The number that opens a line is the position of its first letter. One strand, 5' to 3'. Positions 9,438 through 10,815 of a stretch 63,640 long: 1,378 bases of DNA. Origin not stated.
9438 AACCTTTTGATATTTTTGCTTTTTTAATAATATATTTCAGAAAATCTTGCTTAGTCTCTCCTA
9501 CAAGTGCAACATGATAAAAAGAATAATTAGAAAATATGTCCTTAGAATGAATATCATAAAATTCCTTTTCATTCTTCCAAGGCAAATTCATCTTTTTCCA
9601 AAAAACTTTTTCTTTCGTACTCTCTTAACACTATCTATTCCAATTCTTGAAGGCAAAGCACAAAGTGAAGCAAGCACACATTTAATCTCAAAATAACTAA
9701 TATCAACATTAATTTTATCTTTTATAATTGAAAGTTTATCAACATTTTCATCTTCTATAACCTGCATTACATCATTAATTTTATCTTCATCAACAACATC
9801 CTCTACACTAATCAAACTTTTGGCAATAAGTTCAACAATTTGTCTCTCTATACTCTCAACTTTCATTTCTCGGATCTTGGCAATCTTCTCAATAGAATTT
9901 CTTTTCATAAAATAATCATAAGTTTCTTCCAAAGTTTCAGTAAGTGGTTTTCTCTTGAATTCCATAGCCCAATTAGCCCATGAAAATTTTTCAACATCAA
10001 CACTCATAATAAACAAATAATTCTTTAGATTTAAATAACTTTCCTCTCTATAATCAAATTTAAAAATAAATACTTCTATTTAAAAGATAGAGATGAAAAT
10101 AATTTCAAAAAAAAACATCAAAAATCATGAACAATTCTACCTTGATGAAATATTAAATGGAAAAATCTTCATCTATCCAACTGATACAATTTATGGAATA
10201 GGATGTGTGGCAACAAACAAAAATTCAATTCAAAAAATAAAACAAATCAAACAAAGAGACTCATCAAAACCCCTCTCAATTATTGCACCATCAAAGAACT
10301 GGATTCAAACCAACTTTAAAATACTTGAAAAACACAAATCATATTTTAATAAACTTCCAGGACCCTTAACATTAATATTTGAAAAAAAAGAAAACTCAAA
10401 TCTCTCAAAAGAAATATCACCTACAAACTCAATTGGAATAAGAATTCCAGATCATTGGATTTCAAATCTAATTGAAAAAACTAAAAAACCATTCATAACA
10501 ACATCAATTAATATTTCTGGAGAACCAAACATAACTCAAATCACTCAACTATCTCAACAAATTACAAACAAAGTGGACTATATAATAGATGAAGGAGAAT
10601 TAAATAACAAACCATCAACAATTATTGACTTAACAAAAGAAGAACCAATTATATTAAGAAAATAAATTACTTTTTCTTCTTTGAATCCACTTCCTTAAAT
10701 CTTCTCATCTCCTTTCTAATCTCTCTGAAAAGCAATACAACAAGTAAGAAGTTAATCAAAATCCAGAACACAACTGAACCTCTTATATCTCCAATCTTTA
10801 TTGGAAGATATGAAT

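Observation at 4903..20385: Cell-surface gene island built from eukaryote-like and phage-like extracellular modules: candidate host-attachment system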

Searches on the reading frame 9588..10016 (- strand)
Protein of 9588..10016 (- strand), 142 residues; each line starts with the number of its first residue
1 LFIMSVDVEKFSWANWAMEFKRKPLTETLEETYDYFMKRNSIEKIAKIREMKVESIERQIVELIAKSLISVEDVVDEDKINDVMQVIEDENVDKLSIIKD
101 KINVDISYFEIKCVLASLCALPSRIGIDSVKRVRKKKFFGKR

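Call 5: search_protein_families(library=pfam, proteins=[window:9588-10016:-], max_evalue=0.1)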
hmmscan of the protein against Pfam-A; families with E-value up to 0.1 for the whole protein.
window:9588-10016:- (142 aa): 2 families
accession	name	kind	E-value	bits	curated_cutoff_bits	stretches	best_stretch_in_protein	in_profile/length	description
PF14493.12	HTH_40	-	2.3e-18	66.7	27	1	28-115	1-89/89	Helix-turn-helix domain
PF13730.12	HTH_36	-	0.094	13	25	0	41-69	27-55/55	Helix-turn-helix domain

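Call 10: search_protein_families(library=ncbifam, proteins=[window:9588-10016:-], max_evalue=0.1)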
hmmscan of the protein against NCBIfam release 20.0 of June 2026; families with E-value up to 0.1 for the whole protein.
window:9588-10016:- (142 aa): 4 families
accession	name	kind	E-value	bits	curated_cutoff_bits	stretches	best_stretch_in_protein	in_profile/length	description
NF005809.0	PRK07670.1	equivalog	0.0054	16.3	326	1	10-92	97-180/255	FliA/WhiG family RNA polymerase sigma factor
TIGR02479.1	FliA_WhiG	subfamily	0.0071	16.1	189.6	1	13-94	73-156/224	FliA/WhiG family RNA polymerase sigma factor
NF047608.1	LIC13292_fam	subfamily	0.017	15.3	200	1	9-67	88-145/166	LIC13292 family transcriptional regulator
TIGR03324.1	alt_F1F0_F1_al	exception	0.03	13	750.5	1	30-104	404-477/497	alternate F1F0 ATPase, F1 subunit alpha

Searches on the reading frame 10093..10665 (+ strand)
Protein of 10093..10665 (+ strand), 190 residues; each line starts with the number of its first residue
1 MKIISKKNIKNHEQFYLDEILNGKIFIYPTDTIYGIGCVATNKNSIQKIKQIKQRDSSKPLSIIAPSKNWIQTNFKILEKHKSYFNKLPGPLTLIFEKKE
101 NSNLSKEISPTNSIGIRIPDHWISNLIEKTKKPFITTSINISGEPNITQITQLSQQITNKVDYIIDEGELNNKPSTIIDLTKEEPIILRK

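Call 5: search_protein_families(library=pfam, proteins=[window:10093-10665:+], max_evalue=0.1)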
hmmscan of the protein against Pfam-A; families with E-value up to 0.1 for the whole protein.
window:10093-10665:+ (190 aa): 2 families
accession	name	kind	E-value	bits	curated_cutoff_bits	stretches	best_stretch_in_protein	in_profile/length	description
PF01300.24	Sua5_yciO_yrdC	-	1.2e-46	158.9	25.1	1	20-190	3-177/178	Telomere recombination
PF19089.6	DUF5777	-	0.03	14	23.1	1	46-149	75-171/247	Membrane bound beta barrel domain (DUF5777)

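Call 10: search_protein_families(library=ncbifam, proteins=[window:10093-10665:+], max_evalue=0.1)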
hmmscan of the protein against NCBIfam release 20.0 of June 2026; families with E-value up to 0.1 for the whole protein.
window:10093-10665:+ (190 aa): 3 families
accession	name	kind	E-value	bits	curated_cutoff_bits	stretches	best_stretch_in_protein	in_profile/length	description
TIGR00057.1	TIGR00057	equivalog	9.8e-49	165.3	123.2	1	17-190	15-190/202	L-threonylcarbamoyladenylate synthase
NF007919.1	PRK10634.1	equivalog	1.2e-26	93.3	175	1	19-183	4-172/176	L-threonylcarbamoyladenylate synthase type 1 TsaC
TIGR00143.1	hypF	equivalog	1.5e-09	36.6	466.1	1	34-164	215-345/741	carbamoyltransferase HypF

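Call 12: find_encoding_contigs(protein=window:10093-10665:+, flank=10000, max_places=6)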
Protein window:10093-10665:+ (190 aa): 1 contig read that carries it; 1 place shown.
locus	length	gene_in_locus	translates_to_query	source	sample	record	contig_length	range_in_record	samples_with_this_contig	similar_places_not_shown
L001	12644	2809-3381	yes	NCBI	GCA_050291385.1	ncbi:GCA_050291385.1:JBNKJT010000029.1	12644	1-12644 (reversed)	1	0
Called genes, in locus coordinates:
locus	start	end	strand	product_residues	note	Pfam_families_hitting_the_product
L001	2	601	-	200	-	?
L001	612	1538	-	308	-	-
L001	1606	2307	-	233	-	PF02353:CMAS (weak), PF13489:Methyltransf_23, PF07021:MetW (weak), PF13847:Methyltransf_31, PF08241:Methyltransf_11, PF13649:Methyltransf_25 (weak)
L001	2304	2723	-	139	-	PF14493:HTH_40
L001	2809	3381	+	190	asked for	PF01300:Sua5_yciO_yrdC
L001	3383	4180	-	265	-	-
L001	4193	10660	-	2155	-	PF00629:MAM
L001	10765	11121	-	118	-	-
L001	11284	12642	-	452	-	?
